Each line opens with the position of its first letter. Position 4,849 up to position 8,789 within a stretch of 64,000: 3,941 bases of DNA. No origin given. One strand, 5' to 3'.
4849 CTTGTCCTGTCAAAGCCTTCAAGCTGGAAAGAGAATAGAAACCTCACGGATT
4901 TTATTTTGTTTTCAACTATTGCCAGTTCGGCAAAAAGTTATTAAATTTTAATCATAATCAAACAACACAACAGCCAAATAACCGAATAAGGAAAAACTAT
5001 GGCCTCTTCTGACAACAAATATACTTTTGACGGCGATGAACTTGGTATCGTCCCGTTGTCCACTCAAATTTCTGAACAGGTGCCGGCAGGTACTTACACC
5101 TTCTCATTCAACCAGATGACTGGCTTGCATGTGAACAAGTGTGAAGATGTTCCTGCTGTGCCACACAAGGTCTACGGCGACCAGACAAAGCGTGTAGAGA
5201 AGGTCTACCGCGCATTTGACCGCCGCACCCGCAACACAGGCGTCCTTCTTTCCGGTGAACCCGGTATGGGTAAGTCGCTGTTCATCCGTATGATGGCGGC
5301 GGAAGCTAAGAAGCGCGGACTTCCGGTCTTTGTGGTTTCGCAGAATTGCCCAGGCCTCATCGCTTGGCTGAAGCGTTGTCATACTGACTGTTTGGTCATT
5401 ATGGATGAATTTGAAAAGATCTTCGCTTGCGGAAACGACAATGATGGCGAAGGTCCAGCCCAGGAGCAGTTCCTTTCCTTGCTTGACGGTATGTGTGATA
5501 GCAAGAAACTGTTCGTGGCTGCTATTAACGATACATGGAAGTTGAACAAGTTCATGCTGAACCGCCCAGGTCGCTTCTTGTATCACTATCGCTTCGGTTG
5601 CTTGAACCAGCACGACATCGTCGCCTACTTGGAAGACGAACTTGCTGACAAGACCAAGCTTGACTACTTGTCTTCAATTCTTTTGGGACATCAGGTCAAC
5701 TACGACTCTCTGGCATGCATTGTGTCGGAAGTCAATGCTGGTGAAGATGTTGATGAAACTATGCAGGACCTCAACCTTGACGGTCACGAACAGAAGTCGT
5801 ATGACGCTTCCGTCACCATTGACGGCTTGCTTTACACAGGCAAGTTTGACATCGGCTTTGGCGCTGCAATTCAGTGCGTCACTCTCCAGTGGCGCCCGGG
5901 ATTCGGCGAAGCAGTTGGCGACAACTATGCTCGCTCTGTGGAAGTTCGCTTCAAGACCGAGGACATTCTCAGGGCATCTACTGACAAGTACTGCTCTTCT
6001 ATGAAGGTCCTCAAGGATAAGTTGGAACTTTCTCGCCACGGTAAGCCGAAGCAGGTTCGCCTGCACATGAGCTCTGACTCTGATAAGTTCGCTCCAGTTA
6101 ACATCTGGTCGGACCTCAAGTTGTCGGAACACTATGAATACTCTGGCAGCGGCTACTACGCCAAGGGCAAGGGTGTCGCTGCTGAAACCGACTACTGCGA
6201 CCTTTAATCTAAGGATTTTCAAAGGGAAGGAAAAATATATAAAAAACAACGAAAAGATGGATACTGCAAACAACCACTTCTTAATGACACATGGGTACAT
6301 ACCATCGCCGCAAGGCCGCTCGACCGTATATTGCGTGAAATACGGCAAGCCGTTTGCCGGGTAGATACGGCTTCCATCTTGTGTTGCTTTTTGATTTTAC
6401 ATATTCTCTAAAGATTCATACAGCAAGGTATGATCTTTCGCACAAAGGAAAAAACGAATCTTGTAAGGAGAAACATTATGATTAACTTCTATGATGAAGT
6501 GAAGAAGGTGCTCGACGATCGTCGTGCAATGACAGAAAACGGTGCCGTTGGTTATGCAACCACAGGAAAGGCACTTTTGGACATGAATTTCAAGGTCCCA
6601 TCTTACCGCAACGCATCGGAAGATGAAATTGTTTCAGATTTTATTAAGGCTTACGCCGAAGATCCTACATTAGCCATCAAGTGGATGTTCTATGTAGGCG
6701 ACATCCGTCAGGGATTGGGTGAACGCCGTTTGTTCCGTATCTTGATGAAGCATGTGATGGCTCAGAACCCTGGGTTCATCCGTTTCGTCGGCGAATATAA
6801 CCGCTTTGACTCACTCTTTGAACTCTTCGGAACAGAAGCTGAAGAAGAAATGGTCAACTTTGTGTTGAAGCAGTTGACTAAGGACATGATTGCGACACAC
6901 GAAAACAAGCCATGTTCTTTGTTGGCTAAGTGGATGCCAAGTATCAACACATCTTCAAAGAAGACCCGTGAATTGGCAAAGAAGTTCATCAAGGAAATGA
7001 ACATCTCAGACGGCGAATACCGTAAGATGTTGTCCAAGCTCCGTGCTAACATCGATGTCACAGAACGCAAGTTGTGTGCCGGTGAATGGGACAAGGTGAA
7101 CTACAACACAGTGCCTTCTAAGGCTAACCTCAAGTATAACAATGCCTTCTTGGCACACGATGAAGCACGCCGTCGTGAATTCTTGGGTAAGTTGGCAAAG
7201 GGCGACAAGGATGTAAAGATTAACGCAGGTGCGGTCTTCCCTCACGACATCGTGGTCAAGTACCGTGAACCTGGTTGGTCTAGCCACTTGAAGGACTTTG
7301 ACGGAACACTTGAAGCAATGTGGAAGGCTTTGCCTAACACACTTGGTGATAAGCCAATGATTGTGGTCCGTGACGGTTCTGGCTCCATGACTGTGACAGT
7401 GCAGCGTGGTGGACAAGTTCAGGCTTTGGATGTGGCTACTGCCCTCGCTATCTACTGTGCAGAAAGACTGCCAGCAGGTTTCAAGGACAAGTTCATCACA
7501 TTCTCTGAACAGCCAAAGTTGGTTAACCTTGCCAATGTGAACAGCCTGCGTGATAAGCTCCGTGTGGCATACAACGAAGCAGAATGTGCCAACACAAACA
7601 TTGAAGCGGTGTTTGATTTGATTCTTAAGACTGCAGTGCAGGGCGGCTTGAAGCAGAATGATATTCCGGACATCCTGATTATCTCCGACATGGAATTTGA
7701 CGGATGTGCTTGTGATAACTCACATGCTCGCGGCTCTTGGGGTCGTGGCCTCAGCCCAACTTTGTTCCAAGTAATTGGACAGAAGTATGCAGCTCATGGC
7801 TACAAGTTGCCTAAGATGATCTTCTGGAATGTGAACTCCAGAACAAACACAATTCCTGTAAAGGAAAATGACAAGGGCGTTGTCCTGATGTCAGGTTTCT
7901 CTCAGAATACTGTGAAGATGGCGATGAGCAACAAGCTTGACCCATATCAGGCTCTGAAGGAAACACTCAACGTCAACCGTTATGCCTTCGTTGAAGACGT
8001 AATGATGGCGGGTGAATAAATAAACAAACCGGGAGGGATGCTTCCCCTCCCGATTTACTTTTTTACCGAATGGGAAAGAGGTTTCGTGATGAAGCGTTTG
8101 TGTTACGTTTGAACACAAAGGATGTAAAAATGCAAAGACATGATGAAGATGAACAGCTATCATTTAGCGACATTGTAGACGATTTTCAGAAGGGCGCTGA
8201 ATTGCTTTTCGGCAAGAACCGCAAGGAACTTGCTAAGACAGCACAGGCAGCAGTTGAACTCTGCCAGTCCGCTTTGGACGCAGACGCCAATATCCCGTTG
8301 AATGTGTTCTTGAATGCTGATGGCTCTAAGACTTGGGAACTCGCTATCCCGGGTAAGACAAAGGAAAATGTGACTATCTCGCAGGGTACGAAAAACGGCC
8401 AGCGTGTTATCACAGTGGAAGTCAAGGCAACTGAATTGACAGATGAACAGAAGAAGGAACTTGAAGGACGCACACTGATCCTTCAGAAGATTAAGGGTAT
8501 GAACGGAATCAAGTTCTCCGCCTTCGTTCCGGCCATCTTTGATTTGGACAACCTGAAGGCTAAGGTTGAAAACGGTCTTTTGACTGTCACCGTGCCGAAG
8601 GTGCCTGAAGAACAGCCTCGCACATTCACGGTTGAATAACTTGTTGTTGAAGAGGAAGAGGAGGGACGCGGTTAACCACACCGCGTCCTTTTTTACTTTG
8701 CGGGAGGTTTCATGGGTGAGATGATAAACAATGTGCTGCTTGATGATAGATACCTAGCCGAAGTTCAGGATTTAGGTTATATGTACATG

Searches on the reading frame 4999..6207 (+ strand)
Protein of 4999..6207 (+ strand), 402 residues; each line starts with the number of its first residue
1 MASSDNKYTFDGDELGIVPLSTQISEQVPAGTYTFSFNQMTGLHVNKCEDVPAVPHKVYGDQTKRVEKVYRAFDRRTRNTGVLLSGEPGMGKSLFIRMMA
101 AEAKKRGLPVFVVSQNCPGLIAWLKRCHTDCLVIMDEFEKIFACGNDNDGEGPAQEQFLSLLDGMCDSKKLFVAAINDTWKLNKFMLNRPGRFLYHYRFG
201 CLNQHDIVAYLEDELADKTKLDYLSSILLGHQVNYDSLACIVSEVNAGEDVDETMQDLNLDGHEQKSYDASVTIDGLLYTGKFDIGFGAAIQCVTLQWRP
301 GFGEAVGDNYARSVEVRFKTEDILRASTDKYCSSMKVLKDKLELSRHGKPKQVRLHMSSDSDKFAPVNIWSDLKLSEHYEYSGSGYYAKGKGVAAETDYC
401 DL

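Call 32: search_protein_families(library=phrogs, proteins=[window:4999-6207:+], max_evalue=0.00001)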
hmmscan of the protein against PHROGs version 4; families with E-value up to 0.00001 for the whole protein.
window:4999-6207:+ (402 aa): 2 families
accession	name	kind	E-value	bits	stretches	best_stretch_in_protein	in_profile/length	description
phrog_2376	-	other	1.7e-74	252.3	1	7-280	2-276/363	ATPase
phrog_10401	-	other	1.1e-06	28.7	0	124-231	512-616/667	ATPase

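Call 33: search_protein_families(library=pfam, proteins=[window:4999-6207:+], max_evalue=0.001)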
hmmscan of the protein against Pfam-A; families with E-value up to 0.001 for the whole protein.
window:4999-6207:+ (402 aa): 5 families
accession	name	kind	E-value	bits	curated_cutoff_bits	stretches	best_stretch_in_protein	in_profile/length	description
PF00004.35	AAA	-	1.8e-11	45.1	21.2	1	82-199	1-129/131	ATPase family associated with various cellular activities (AAA)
PF13191.12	AAA_16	-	4.7e-06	27.6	32.6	1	66-127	9-73/167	AAA ATPase domain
PF05673.19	DUF815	-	1.2e-05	25.1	23.8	1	55-137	29-115/249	Protein of unknown function (DUF815)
PF05729.18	NACHT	-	7.3e-05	23.1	26.7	0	82-109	3-30/167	NACHT domain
PF20720.3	nSTAND3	-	0.00023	21.3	27.2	1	69-125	7-62/155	Novel STAND NTPase 3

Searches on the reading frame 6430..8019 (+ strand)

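Call 32: search_protein_families(library=phrogs, proteins=[window:6430-8019:+], max_evalue=0.00001)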
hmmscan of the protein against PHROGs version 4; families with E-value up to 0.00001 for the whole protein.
window:6430-8019:+ (529 aa): 1 family
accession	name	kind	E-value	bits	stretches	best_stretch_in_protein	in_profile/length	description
phrog_850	-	DNA, RNA and nucleotide metabolism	4.5e-119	399.4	1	19-520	3-476/476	RNA-binding protein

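Call 33: search_protein_families(library=pfam, proteins=[window:6430-8019:+], max_evalue=0.001)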
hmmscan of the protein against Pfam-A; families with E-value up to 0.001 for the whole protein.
window:6430-8019:+ (529 aa): 2 families
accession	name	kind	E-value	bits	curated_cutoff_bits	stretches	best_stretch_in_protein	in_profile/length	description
PF25043.1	DUF7788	-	2.4e-42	145.1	27.1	1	311-502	3-186/221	Domain of unknown function (DUF7788)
PF11443.14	DUF2828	-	1.1e-28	100.7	29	2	163-301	232-395/405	Domain of unknown function (DUF2828)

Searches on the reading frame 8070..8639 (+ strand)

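Call 33: search_protein_families(library=pfam, proteins=[window:8070-8639:+], max_evalue=0.001)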
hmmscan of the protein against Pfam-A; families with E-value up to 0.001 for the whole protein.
window:8070-8639:+ (189 aa): 1 family
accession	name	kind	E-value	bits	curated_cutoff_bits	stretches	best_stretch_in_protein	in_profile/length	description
PF00011.27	HSP20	-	2.3e-05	24.9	20.8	1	115-185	24-98/102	Hsp20/alpha crystallin family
